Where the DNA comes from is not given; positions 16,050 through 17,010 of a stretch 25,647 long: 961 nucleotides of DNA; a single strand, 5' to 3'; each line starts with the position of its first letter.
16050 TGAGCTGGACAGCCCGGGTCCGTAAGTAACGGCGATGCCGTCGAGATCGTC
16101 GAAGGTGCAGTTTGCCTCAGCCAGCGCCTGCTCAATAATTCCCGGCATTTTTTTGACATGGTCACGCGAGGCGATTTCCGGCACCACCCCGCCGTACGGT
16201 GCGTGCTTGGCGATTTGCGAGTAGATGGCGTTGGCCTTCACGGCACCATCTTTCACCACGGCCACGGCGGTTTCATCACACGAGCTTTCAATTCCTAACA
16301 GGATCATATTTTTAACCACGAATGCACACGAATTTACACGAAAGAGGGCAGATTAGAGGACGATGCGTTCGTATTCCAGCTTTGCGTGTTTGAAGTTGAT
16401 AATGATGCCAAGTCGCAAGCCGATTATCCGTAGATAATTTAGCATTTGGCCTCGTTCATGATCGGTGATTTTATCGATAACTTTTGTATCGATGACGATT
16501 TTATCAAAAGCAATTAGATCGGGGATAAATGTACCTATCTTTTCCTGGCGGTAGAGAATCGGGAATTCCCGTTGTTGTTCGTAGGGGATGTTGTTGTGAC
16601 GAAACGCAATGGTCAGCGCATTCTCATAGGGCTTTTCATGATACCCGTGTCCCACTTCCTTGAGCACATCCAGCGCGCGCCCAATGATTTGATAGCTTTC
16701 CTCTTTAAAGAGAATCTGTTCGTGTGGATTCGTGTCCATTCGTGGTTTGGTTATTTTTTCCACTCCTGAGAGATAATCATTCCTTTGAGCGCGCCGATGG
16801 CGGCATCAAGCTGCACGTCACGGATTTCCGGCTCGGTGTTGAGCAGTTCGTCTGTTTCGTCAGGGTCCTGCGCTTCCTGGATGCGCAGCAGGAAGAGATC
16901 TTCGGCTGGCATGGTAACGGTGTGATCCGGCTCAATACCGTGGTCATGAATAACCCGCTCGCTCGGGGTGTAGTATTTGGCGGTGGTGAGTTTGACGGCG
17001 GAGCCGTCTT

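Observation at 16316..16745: GxxExxY (PD-(D/E)XK-like) gene forms a 430-bp cassette bounded by 27-bp inverted repeats built from three 10-bp units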

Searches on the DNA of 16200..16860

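Call 34: search_rna_families(source=window, start=16200, end=16860, threshold=evalue, max_evalue=10)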
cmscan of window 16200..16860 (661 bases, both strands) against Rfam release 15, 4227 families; matches with E-value up to 10: 7.
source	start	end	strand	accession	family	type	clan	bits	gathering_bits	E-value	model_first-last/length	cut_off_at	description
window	16444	16530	+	RF03621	MIR4245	Gene; miRNA;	-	20.5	74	0.64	18-109/128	no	MIR4245 microRNA precursor family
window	16246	16266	-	RF01109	SBRMV1_UPD-PKd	Cis-reg;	-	15.8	33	6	1-21/21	no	Pseudoknot of upstream pseudoknot domain (UPD) of the 3'UTR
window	16801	16841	+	RF03568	mir-3204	Gene; miRNA;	-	15.2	90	6.4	1-75/75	no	mir-3204 microRNA precursor family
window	16284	16320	-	RF01343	CRISPR-DR33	Gene; CRISPR;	-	14.9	39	4.9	1-37/37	no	CRISPR RNA direct repeat element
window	16602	16667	+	RF02480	GlsR14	Gene; snRNA; snoRNA; CD-box;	-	12.8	90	2.6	1-68/68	no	Small nucleolar RNA GlsR14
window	16236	16283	-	RF01139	sR2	Gene; snRNA; snoRNA; CD-box;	-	12.8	42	3.4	1-57/57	no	Small nucleolar RNA sR2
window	16611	16639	-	RF01126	sR41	Gene; snRNA; snoRNA; CD-box;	-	12.1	54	3.1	29-53/53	no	Small nucleolar RNA sR41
